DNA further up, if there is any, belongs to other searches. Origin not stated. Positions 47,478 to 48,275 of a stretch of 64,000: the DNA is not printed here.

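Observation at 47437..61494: Combinatorially shuffled array of 15 toxin-tail/immunity cassettes, a candidate immunity-diversifying system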

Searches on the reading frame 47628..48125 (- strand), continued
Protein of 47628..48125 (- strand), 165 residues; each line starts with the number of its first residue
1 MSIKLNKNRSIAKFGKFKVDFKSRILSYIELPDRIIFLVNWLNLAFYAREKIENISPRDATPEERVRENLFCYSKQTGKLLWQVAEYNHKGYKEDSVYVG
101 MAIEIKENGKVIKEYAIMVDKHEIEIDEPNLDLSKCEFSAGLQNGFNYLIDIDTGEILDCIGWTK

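Call 63: search_protein_families(library=pfam, max_evalue=10, proteins=[P0084, P0072, P0061, P0033, P0036])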
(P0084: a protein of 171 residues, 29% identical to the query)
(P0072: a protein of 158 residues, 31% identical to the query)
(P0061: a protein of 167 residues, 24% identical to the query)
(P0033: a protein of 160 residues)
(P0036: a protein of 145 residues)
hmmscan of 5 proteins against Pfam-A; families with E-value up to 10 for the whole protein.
P0084 (171 aa): 0 families

P0072 (158 aa): 1 family
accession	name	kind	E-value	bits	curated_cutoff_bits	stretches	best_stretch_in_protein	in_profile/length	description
PF08349.16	DUF1722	-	0.12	13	22.5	1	60-106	67-113/117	Protein of unknown function (DUF1722)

P0061 (167 aa): 0 families

P0033 (160 aa): 2 families
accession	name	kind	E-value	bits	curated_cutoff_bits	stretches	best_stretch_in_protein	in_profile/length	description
PF05172.20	RRM_Nup35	-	0.17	12.3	24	1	67-124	10-56/89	Nup53/35/40-type RNA recognition motif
PF20045.4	DUF6447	-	0.26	11.6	27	1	136-158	12-34/75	Family of unknown function (DUF6447)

P0036 (145 aa): 1 family
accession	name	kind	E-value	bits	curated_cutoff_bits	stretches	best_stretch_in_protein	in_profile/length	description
PF11008.14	DUF2846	-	0.057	13.9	34.3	1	100-143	34-78/92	Protein of unknown function (DUF2846)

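Call 82: search_protein_families(library=padloc, max_evalue=0.01, proteins=[window:47628-48125:-])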
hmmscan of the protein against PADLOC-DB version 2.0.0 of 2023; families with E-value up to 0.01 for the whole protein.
window:47628-48125:- (165 aa): 0 families

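Call 83: search_solved_structures(query=A4, max_evalue=1)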
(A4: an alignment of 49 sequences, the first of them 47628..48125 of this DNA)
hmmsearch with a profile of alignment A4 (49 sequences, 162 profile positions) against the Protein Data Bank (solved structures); distinct sequences matched with E-value up to 1: 1.
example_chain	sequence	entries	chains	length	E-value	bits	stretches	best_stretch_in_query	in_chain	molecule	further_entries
7s43_A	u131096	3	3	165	0.63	13.2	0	14-53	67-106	N-acetyltransferase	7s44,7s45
